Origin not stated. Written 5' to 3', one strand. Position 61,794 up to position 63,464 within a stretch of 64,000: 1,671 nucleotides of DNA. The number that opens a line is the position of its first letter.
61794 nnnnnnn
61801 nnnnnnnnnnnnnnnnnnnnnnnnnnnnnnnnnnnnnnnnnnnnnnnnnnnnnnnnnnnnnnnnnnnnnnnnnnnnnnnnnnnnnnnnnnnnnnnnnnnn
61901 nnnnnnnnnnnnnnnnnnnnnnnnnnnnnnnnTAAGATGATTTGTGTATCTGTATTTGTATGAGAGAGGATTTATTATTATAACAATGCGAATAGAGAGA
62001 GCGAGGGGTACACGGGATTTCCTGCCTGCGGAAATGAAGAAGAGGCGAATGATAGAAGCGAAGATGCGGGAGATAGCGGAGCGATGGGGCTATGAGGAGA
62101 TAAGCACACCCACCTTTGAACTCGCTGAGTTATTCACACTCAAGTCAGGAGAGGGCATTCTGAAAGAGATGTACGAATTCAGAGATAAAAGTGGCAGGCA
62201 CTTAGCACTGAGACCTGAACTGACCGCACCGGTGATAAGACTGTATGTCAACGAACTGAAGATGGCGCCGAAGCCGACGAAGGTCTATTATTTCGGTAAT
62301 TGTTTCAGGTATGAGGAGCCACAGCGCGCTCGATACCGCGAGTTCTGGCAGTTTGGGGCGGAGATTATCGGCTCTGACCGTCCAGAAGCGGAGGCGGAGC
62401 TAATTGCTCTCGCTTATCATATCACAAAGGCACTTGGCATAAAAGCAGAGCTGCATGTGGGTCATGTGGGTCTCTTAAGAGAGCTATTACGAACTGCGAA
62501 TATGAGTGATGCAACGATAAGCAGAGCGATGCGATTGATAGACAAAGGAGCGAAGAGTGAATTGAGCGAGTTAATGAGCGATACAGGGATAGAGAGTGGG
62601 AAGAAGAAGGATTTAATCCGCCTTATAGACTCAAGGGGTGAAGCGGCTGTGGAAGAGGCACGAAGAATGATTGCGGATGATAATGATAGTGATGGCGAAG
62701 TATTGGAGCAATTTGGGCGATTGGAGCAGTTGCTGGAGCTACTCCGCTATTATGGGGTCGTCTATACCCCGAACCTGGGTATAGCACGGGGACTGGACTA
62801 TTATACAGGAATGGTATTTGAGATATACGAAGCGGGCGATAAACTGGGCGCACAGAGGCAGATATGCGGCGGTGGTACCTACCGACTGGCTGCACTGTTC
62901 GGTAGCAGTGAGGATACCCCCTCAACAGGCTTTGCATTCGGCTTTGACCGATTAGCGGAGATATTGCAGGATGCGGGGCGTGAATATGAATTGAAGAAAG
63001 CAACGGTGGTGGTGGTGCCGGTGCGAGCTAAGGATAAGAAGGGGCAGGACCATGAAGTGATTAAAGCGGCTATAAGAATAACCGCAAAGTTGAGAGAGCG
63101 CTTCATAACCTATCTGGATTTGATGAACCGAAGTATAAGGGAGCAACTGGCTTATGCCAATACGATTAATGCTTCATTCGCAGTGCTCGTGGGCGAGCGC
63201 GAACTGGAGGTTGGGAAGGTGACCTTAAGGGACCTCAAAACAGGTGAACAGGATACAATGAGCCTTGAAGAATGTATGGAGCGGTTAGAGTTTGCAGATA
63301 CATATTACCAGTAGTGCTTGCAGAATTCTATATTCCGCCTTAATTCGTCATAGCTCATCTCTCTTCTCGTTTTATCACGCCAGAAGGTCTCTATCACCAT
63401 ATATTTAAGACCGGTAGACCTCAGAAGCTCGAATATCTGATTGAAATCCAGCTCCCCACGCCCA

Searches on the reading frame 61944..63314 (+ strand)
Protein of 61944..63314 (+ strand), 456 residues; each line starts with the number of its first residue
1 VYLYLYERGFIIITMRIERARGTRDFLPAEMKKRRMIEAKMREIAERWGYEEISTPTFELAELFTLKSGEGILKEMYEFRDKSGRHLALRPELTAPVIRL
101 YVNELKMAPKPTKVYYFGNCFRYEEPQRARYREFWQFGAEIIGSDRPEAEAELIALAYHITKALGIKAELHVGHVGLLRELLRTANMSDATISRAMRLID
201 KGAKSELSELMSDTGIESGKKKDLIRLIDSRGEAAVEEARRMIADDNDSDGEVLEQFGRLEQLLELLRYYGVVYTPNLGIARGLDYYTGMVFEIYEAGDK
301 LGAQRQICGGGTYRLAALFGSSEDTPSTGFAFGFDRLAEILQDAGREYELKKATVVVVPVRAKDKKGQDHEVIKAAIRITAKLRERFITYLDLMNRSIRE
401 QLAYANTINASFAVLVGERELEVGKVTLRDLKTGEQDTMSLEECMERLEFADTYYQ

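Call 46: search_protein_families(library=pfam, proteins=[window:61944-63314:+], max_evalue=0.001)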
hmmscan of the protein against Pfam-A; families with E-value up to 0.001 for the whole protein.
window:61944-63314:+ (456 aa): 4 families
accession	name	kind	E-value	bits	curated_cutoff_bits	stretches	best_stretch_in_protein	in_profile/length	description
PF13393.11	tRNA-synt_His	-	1.1e-65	222.4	25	1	22-337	1-308/308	Histidyl-tRNA synthetase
PF03129.25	HGTP_anticodon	-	1.3e-16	60.9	21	1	355-448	2-91/94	Anticodon binding domain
PF00587.30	tRNA-synt_2b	-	3.3e-12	47.2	29.3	1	77-216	1-110/179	tRNA synthetase class II core domain (G, H, P, S and T)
PF00152.25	tRNA-synt_2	-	6.1e-08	32.5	25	1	28-166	19-147/308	tRNA synthetases class II (D, K and N)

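Call 80: list_cluster_members(proteins=[window:61944-63311:+, window:45970-47052:+, window:54810-56528:-, window:53118-53732:-])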
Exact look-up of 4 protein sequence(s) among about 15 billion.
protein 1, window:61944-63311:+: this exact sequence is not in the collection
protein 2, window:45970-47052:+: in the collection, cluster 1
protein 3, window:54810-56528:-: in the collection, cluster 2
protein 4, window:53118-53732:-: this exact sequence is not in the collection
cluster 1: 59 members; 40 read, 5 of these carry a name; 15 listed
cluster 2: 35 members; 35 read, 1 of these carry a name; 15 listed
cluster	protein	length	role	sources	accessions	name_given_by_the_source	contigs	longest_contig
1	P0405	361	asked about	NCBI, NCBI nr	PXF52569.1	MAG: carbamoyl phosphate synthase small subunit [Candidatus Methanophagaceae archaeon] | MAG: carbamoyl phosphate synthase small subunit [Methanophagales archaeon]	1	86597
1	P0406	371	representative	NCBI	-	-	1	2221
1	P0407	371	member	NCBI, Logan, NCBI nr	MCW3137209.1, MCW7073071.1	MAG: glutamine-hydrolyzing carbamoyl-phosphate synthase small subunit [Methanophagales ... | glutamine-hydrolyzing carbamoyl-phosphate synthase small subunit [Methanophagales ...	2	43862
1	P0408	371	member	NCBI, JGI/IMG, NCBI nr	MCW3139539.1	MAG: glutamine-hydrolyzing carbamoyl-phosphate synthase small subunit [Methanophagales ... | glutamine-hydrolyzing carbamoyl-phosphate synthase small subunit [Methanophagales ...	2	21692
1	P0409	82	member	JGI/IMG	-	carbamoyl-phosphate synthase small subunit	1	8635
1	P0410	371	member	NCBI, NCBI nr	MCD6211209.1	MAG: glutamine-hydrolyzing carbamoyl-phosphate synthase small subunit [Methanophagales ... | glutamine-hydrolyzing carbamoyl-phosphate synthase small subunit [Methanophagales ...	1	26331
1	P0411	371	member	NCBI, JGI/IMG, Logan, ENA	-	-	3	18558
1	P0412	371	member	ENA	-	-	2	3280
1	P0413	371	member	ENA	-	-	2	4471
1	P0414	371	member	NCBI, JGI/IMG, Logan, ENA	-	-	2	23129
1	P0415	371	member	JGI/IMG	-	-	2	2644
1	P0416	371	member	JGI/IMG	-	-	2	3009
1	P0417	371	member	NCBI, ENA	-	-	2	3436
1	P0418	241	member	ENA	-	-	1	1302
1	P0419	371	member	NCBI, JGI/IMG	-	-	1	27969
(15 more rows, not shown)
